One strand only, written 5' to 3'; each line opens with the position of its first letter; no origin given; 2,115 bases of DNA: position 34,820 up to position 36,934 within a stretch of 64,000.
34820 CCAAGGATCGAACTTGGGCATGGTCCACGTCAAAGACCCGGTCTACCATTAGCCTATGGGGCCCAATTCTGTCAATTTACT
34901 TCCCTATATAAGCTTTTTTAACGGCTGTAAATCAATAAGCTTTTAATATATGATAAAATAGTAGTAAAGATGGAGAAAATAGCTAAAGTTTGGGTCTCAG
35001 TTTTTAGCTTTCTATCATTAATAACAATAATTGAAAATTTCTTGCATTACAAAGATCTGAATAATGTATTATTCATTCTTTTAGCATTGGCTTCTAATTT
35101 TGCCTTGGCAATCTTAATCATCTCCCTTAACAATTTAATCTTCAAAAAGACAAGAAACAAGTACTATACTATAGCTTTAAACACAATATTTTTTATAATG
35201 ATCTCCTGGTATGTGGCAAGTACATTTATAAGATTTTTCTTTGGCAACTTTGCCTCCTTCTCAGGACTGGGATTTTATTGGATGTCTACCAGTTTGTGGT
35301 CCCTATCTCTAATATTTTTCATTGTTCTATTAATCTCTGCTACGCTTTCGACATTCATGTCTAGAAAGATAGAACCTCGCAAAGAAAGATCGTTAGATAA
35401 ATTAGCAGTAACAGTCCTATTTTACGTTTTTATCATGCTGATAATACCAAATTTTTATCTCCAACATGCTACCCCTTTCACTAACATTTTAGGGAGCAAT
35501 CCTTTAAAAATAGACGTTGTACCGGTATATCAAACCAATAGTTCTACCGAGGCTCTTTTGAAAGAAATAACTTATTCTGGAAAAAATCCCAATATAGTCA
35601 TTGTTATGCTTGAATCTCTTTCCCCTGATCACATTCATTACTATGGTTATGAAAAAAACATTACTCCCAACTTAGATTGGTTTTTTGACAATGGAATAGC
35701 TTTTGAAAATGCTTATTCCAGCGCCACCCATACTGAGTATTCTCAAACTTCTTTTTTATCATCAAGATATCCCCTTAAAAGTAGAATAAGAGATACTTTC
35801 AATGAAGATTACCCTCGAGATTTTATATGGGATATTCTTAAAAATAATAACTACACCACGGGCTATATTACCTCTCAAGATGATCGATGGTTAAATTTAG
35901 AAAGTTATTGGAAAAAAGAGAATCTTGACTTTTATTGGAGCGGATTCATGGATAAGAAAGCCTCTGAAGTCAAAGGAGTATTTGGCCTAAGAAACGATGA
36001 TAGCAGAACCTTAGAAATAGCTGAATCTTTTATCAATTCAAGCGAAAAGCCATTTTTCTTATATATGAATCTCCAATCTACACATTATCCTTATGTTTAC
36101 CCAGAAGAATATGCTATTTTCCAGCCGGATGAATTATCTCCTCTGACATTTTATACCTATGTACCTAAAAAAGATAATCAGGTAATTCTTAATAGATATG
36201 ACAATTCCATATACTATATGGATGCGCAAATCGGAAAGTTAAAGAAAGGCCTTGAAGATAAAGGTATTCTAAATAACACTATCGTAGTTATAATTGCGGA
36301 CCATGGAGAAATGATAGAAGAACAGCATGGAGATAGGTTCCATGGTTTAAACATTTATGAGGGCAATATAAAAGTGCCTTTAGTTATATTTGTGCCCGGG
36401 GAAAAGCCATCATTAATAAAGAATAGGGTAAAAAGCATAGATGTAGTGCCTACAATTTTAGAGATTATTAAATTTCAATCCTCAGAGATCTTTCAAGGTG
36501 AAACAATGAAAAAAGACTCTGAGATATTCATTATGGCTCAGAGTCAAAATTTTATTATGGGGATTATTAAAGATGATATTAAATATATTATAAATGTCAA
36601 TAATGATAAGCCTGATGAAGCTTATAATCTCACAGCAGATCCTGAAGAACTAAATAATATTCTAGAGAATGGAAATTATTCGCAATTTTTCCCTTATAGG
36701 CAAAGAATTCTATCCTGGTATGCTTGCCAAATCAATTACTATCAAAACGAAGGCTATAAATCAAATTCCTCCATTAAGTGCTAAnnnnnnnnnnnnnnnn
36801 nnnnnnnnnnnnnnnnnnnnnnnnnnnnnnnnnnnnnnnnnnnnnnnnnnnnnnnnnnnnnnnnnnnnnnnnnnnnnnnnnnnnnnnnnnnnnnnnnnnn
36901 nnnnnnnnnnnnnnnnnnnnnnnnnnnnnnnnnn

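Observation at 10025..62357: All nine tRNA genes have a TATA-like octamer at exactly -31..-24: signature of leaderless tRNA transcription (RNase P independence?)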

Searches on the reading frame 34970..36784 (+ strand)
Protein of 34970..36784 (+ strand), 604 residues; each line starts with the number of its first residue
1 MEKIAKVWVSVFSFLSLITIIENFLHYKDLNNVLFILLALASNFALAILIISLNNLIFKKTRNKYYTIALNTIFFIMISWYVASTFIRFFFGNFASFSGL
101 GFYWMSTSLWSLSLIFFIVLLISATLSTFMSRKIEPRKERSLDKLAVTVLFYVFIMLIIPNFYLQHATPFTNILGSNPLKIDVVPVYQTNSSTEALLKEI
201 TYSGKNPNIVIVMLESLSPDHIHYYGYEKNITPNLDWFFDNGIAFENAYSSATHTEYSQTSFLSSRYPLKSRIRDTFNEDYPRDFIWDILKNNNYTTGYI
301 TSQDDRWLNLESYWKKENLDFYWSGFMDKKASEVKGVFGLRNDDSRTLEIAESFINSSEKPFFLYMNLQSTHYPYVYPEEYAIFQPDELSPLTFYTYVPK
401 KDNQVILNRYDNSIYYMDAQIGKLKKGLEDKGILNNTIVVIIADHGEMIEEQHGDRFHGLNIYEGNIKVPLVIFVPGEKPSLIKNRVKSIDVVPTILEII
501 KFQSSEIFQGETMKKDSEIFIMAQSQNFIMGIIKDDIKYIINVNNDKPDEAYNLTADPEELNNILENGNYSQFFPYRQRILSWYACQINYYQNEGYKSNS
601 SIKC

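Call 6: search_protein_families(library=pfam, proteins=[window:34970-36784:+])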
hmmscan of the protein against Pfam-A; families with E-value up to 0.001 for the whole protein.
window:34970-36784:+ (604 aa): 4 families
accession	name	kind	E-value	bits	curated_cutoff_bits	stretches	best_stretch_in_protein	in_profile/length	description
PF00884.28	Sulfatase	-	1.9e-52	178.9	25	1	207-499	1-298/301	Sulfatase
PF16347.10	SGSH_C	-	2.5e-08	34.6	29.3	1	462-572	11-139/154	N-sulphoglucosamine sulphohydrolase, C-terminal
PF02995.22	DUF229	-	1e-05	24.9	25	1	284-449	204-345/496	Protein of unknown function (DUF229)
PF01663.27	Phosphodiest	-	0.00058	20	23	0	416-446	190-220/342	Type I phosphodiesterase / nucleotide pyrophosphatase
